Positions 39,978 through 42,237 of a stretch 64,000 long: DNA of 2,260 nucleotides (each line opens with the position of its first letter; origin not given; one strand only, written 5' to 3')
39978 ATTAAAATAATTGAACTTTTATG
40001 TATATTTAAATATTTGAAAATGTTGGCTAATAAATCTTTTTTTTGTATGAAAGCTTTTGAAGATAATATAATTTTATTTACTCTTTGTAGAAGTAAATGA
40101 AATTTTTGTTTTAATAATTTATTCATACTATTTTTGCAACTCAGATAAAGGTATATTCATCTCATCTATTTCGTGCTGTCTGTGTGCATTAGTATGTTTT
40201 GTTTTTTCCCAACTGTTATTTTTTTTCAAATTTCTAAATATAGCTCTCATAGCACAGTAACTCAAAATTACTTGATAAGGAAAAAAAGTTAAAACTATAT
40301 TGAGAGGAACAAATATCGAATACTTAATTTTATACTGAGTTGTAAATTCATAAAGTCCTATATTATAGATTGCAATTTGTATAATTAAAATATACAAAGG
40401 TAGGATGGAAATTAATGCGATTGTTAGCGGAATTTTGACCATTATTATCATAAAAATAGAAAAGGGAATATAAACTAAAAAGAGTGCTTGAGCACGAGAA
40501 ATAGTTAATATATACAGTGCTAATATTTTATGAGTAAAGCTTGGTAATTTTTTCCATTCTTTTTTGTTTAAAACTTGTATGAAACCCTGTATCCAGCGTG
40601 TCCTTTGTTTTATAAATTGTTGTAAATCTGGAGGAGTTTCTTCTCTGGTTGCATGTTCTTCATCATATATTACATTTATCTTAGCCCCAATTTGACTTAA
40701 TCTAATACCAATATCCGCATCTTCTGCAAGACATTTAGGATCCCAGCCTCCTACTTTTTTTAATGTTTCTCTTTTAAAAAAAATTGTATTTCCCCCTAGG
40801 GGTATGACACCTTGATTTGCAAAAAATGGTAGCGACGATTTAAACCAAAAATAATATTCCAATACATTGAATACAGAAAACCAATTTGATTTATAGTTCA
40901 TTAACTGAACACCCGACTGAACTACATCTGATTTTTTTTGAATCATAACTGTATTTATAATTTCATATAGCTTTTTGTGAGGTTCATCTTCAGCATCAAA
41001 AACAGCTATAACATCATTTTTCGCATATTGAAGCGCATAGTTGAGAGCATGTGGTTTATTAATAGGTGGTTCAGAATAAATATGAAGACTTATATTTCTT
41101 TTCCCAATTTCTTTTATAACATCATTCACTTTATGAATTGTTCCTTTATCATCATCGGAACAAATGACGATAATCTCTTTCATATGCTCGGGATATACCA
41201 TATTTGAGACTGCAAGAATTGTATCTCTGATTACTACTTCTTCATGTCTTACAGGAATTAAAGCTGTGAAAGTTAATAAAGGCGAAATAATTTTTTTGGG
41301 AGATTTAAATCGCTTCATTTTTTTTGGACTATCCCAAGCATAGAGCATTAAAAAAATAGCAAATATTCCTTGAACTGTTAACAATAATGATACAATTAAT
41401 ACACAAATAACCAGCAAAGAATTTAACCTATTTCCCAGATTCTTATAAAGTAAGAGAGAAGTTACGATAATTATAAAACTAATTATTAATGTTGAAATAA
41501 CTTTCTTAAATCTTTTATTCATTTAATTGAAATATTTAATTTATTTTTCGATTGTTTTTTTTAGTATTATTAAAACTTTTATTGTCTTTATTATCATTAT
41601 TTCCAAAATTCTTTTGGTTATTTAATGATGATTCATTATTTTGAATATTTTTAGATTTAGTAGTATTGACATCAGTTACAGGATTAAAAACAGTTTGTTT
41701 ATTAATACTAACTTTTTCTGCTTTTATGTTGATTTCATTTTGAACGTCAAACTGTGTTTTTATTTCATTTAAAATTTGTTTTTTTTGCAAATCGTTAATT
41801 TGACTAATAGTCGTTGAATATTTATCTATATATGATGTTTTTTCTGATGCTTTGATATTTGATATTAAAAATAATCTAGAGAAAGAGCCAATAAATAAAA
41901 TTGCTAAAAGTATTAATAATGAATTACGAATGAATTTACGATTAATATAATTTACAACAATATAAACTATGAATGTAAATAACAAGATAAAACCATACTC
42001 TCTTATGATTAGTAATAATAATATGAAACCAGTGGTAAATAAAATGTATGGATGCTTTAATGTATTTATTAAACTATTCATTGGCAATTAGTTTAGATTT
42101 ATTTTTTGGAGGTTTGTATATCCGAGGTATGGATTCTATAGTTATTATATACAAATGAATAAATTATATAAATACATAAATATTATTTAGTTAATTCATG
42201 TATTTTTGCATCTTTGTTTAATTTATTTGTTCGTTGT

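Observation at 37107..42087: Exopolysaccharide module: processive QxxRW GT2 synthase plus a GT-C::GH8 fusion protein, next to an HxlR regulator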

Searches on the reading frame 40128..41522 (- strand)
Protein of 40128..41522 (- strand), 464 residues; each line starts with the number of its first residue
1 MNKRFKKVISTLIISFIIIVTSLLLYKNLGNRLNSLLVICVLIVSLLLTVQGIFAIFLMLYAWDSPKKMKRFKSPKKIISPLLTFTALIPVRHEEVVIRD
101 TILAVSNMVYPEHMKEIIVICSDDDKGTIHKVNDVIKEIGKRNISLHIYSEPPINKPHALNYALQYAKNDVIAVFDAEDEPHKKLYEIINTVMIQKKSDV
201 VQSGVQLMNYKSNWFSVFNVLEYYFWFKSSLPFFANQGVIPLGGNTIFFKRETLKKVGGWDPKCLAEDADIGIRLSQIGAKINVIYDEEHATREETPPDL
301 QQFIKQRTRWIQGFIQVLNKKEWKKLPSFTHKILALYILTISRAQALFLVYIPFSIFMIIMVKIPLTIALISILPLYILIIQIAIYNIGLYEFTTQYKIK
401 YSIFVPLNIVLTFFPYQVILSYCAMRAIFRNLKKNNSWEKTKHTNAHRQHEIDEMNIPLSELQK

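Call 3: search_protein_families(library=pfam, proteins=[window:40128-41522:-], max_evalue=0.1)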
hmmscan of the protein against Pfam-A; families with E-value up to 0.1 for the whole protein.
window:40128-41522:- (464 aa): 5 families
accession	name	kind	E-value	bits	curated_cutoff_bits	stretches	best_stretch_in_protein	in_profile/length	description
PF13641.12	Glyco_tranf_2_3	-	1.9e-32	113.6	27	1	85-313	3-230/230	Glycosyltransferase like family 2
PF13632.12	Glyco_trans_2_3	-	2e-24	87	27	1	172-379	2-195/198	Glycosyl transferase family group 2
PF00535.33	Glycos_transf_2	-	5.9e-09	36.5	23.3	1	87-250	2-160/168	Glycosyl transferase family 2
PF10111.15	Glyco_tranf_2_2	-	1.9e-06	28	27.3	1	88-278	3-202/276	Glycosyltransferase like family 2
PF13506.12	Glyco_transf_21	-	2.2e-05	24.4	21.7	1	157-311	19-173/174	Glycosyl transferase family 21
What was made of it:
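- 40128..41522 (-): Membrane-embedded processive-type GT2 synthase, 464 aa, with 2 N-terminal and about 4 C-terminal TM helices. Pfam Glyco_tranf_2_3 113.6 bits and Glyco_trans_2_3 87 bits (call 3).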

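Call 4: search_protein_families(library=ncbifam, proteins=[window:40128-41522:-], max_evalue=0.1)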
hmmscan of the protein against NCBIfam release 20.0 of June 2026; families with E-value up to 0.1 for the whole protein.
window:40128-41522:- (464 aa): 21 families
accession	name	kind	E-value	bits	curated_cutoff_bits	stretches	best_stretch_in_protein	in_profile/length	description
NF053846.1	glyco_with_XrtP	equivalog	2.1e-19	69.5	520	2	237-443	219-437/440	XrtP-associated glycosyltransferase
TIGR03937.1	PgaC_IcaA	equivalog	2.5e-19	69.5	422.3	1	40-404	4-360/407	poly-beta-1,6-N-acetyl-D-glucosamine synthase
NF041865.1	EpsU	equivalog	5.1e-14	52.1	700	1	71-326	27-277/394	exopolysaccharide biosynthesis GT2 family glycosyltransferase EpsU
TIGR03030.1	CelA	equivalog_domain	7.1e-13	47.5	699.1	2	246-321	311-384/714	UDP-forming cellulose synthase catalytic subunit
TIGR03111.1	glyc2_xrt_Gpos1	hypoth_equivalog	4.3e-11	42.3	363.95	1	41-447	13-423/439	TIGR03111 family XrtG-associated glycosyltransferase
NF011307.0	PRK14716.1-5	equivalog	6.5e-11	41.8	431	1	59-453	38-453/464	glycosyl transferase family protein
NF011305.0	PRK14716.1-3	equivalog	6.9e-10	38.7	409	1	39-444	7-454/486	glycosyl transferase family protein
TIGR04283.1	glyco_like_mftF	equivalog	3.8e-09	36.5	182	1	88-285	4-178/221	TIGR04283 family arsenosugar biosynthesis glycosyltransferase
NF008558.0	PRK11498.1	equivalog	4.8e-09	34.7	992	2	244-387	433-566/872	UDP-forming cellulose synthase catalytic subunit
TIGR03965.1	mycofact_glyco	equivalog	9.9e-07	28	280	1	85-313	76-299/467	mycofactocin biosynthesis glycosyltransferase MftF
TIGR03472.1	HpnI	equivalog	1.8e-06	27.1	310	1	84-314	42-272/373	bacteriohopanetetrol glucosamine biosynthesis glycosyltransferase HpnI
NF045692.1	OglycostaseCruG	equivalog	2.7e-06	26.6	600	1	45-261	3-222/386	2'-O-glycosyltransferase CruG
NF003963.0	PRK05454.2-6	equivalog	1.5e-05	23.7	884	1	279-380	340-441/610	glucans biosynthesis glucosyltransferase MdoH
NF041875.1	EPS_EpsD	equivalog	0.00027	20.4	370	1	101-283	17-197/325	exopolysaccharide biosynthesis glycosyltransferase EpsD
TIGR03469.1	HpnB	hypoth_equivalog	0.00069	18.7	379.25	1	62-261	22-230/386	hopene-associated glycosyltransferase HpnB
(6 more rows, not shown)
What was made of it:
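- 40128..41522 (-): All NCBIfam equivalog scores fall far below their cutoffs (call 4).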

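Call 7: search_solved_structures(query=window:40128-41522:-, max_evalue=0.01, show_alignments=2)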
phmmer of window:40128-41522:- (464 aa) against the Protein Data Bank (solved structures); distinct sequences matched with E-value up to 0.01: 5.
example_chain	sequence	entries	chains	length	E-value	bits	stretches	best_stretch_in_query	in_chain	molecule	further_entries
5ej1_A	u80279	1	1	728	2e-06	30.5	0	244-322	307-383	Putative cellulose synthase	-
4hg6_A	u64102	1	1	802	2.6e-06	30.1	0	244-322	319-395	Cellulose Synthase Subunit A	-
4p00_A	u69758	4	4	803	2.6e-06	30.1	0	244-322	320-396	Cellulose Synthase A subunit | Cellulose Synthase subunit A | Putative cellulose synthase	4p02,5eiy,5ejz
6yv7_A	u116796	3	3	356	1.4e-05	27.7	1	58-281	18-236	Glycosyl transferase, family 2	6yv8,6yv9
6yv7_B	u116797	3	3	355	1.6e-05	27.5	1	59-281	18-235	Glycosyl transferase, family 2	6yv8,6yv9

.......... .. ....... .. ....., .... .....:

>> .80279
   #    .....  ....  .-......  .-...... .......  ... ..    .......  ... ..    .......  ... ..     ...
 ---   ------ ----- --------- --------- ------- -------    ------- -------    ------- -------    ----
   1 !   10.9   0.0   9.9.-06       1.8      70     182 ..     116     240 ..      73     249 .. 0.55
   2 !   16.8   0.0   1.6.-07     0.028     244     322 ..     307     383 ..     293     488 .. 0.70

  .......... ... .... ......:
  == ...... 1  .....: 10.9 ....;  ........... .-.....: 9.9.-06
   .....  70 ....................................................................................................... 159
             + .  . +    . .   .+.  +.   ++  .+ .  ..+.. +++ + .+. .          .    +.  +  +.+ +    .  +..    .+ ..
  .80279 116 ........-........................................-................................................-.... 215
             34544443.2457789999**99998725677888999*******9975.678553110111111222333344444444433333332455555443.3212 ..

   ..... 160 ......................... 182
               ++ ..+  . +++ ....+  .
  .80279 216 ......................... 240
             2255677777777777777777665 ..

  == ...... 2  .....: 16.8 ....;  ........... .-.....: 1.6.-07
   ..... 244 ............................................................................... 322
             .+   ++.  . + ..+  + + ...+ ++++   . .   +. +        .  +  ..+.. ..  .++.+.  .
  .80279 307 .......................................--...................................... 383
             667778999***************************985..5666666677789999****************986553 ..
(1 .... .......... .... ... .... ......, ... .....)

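Call 24: find_homologous_proteins(query=window:40128-41522:-, max_evalue=1e-10)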
Query window:40128-41522:- (464 aa): 3649 proteins with E <= 1e-10 among 8000 candidates; the best 120 are listed.
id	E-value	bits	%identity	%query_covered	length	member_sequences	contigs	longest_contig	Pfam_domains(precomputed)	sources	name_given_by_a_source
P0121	4.8e-262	888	100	85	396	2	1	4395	PF13632.13,PF10111.15,PF13506.14,PF13641.13,PF00535.33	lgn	-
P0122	1.5e-162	560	57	92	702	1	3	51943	PF13632.13,PF10111.15,PF13506.14,PF13641.13,PF00535.33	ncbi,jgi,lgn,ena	-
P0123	4.4e-162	558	58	89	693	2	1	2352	PF13632.13,PF13641.13,PF04138.21,PF00535.33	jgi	-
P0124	4.9e-159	548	54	89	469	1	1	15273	PF13632.13,PF13641.13,PF00535.33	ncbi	-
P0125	1.9e-158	546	55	90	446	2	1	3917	PF13632.13,PF13506.14,PF13641.13,PF00535.33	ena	-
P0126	2.3e-158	546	53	93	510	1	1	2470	PF13632.13,PF13506.14,PF13641.13,PF00535.33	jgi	jgi:cellulose synthase/poly-beta-1,6-N-acetylglucosamine synthase-like glycosyltransferase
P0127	7.1e-158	545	53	94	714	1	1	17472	PF13632.13,PF13506.14,PF13641.13,PF03552.21,PF00535.33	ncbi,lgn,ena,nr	ncbi:MAG TPA: glycosyltransferase [Candidatus Kapabacteria bacterium]|nr:glycosyltransferase [Candid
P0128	9.9e-158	544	55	95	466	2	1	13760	PF13632.13,PF13506.14,PF13641.13,PF00535.33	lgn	-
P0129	1.6e-157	543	53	89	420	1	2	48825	PF13632.13,PF13641.13,PF00535.33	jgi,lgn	jgi:cellulose synthase/poly-beta-1,6-N-acetylglucosamine synthase-like glycosyltransferase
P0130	1.7e-157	543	57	87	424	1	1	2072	PF13632.13,PF13641.13,PF00535.33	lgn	-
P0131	1.3e-156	540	52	96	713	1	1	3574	PF13632.13,PF13506.14,PF13641.13,PF00535.33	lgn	-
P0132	2.7e-156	539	53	93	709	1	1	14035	PF13632.13,PF10111.15,PF13506.14,PF13641.13,PF00535.33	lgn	-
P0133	1.4e-155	537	53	95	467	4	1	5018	PF13632.13,PF13506.14,PF13641.13,PF00535.33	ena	-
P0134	1.6e-155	537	55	89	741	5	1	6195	PF13632.13,PF10111.15,PF13506.14,PF13641.13,PF00535.33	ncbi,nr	ncbi:glycosyltransferase [Patescibacteria group bacterium]|nr:glycosyltransferase [Patescibacteria g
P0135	1.7e-155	537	53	94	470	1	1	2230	PF13632.13,PF13506.14,PF13641.13,PF00535.33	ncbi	-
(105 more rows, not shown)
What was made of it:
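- Closest known: PgaC/IcaA PNAG synthases. Same: JGI auto-annotations use this name (calls 4, 24).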

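Call 38: predict_structure(alignment_id=A2)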
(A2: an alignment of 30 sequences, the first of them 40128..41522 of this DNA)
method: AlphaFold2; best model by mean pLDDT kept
length: 464 residues; sequences in the alignment: 30
mean_pLDDT: 86.3   pTM: 0.84
mean pLDDT of the five models: 86.3, 86.2, 86.1, 84.9, 82.8
residues with pLDDT >= 90: 266; 70-90: 150; 50-70: 33; < 50: 15
segments of 3 or more residues with pLDDT < 50: 450-464
pLDDT, mean of each block of 10 residues (from residue 1): 61 72 59 77 85 90 75 92 98 92 96 98 95 97 96 89 97 94 96 97 88 88 92 91 87 96 91 96 91 90 91 92 94 92 71 72 78 86 93 88 90 90 92 83 67 40 40
secondary structure, 60 per line:
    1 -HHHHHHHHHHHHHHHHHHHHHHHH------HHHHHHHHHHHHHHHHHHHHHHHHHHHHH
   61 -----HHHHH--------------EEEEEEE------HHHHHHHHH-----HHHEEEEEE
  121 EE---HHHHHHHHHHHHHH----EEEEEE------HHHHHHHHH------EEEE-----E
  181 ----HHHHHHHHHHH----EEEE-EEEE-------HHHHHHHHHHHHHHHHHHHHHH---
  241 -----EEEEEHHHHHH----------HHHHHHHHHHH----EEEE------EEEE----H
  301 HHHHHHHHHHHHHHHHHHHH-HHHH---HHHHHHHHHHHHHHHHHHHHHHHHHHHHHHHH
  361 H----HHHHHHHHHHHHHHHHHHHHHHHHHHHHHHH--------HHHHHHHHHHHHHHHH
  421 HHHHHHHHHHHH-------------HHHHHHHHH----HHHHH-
elements in order: H2-25 H32-60 H66-70 E85-91 H98-106 E115-122 H126-139 E144-149 H156-164 E171-174 H185-195 E200-203 E205-208 H216-237 E246-250 H251-256 H267-277 E282-285 E292-295 H300-320 H322-325 H329-361 H366-396 H405-432 H446-454 H459-463
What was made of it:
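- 40128..41522 (-): AF2 pLDDT 86.3, pTM 0.84 (call 38).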

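Call 40: fold_search(model_id=the predicted structure, library=pdb)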
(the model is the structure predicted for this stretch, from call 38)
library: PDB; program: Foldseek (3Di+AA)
matches with E <= 10: 1508; with E <= 0.001: 351
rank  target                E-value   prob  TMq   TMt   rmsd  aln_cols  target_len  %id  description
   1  9b8v_E                6.2e-16  1.00  0.65  0.38  10.2       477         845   14  AlphaFold2 informed cryo-EM model of the E. coli cellulose synthase BcsAG3B6 complex (released 2025-02-19)
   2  4p00_A                1.1e-15  1.00  0.65  0.43   4.8       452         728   17  Bacterial Cellulose Synthase in complex with cyclic-di-GMP and UDP (released 2014-04-09)
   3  9fmz_A                9.2e-15  1.00  0.61  0.37   6.4       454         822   14  Cryo-EM structure of the c-di-GMP-bound synthase:pEtN transferase complex (BcsA-Bct-G3) from the E. coli cellulose sec (released 2024-10-16)
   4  9fnn_A                2.0e-14  1.00  0.60  0.36  11.4       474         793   15  Cryo-EM structure of the c-di-GMP-saturated 'crown'less Bcs macrocomplex for cellulose secretion in E. coli (released 2024-10-16)
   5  9fmv_A                2.7e-14  1.00  0.48  0.30  15.1       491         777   15  Cryo-EM structure of the c-di-GMP-free synthase:pEtN transferase complex (BcsA-Bct-G3) from the E. coli cellulose secr (released 2024-10-16)
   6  6yv7_A                3.9e-14  1.00  0.54  0.70   8.2       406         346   16  Mannosyltransferase PcManGT from Pyrobaculum calidifontis (released 2020-07-22)
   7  6yv7_B                6.6e-14  1.00  0.51  0.66  11.2       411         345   16  Mannosyltransferase PcManGT from Pyrobaculum calidifontis (released 2020-07-22)
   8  8smn_A                1.5e-13  1.00  0.51  0.46  16.4       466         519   14  Xenopus laevis hyaluronan synthase 1, nascent HA polymer bound state (released 2024-05-01)
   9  5ej1_A                2.5e-13  1.00  0.53  0.35  10.3       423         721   16  Pre-translocation state of bacterial cellulose synthase (released 2016-03-30)
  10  9fp0_A                3.4e-13  1.00  0.48  0.30  16.3       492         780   14  Cryo-EM structure of the 'crown'less Bcs macrocomplex for E. coli cellulose secretion in non-saturating c-di-GMP (loca (released 2024-10-16)
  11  8smm_A                6.8e-13  1.00  0.53  0.49  12.9       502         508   13  Xenopus laevis hyaluronan synthase 1 (released 2024-05-01)
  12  4hg6_A                7.5e-13  1.00  0.65  0.42   4.9       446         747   17  Structure of a cellulose synthase - cellulose translocation intermediate (released 2012-12-19)
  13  7sp7_A                1.2e-12  1.00  0.58  0.54  13.7       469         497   12  Chlorella virus hyaluronan synthase inhibited by UDP (released 2022-04-06)
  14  8smp_A                2.2e-12  1.00  0.52  0.46  16.1       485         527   13  Xenopus laevis hyaluronan synthase 1, UDP-bound, gating loop inserted state (released 2024-05-01)
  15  7sp8_A                4.1e-12  1.00  0.56  0.53  12.3       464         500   11  Chlorella virus Hyaluronan Synthase bound to UDP-GlcNAc (released 2022-04-06)
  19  7sp9_A                3.6e-11  1.00  0.61  0.57   5.4       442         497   13  Chlorella virus Hyaluronan Synthase in the GlcNAc-primed channel-closed state (released 2022-04-06)
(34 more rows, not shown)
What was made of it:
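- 40128..41522 (-): Foldseek best matches are BcsA 4p00 (E=1e-15, TMq 0.65, rmsd 4.8 over 452 columns), then hyaluronan synthases and PcManGT (call 40).
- On Processive membrane-embedded GT2 synthases (BcsA/HAS/CHS class): Foldseek aligns about 450 of 464 residues to BcsA 4p00/4hg6 (TMq 0.65, rmsd 4.8) and to HAS 7sp9 (TMq 0.61) (call 40).
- Closest known: BcsA-BcsB-BcsZ bacterial cellulose synthase. Same: Both have a membrane GT2 with the BcsA fold and the D/DxD/ED/QxxRW motifs (call 40).
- BcsA/HAS fold including the TM region (call 40).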

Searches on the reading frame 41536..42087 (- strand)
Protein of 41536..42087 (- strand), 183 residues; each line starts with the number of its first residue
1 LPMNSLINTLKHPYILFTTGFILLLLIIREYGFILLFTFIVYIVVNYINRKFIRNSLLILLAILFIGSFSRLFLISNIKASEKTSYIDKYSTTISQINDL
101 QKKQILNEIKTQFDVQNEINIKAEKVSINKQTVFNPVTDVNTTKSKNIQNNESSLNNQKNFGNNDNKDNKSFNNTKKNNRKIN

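Call 3: search_protein_families(library=pfam, proteins=[window:41536-42087:-], max_evalue=0.1)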
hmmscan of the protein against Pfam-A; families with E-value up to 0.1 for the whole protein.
window:41536-42087:- (183 aa): 1 family
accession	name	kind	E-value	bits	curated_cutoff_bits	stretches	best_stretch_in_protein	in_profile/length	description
PF07009.16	NusG_II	-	0.055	14.1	29.6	0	61-132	3-73/107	NusG domain II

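Call 4: search_protein_families(library=ncbifam, proteins=[window:41536-42087:-], max_evalue=0.1)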
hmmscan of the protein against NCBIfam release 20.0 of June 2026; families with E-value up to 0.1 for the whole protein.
window:41536-42087:- (183 aa): 0 families
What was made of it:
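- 41536..42087 (-): Small 3-TM protein of 183 aa (181 aa in the public call) with an N/K-rich tail. It ends 13 nt upstream of the GT2 start and is probably co-transcribed. It is lineage-specific, and its membership of the module is uncertain. No Pfam or NCBIfam family (calls 3, 4).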
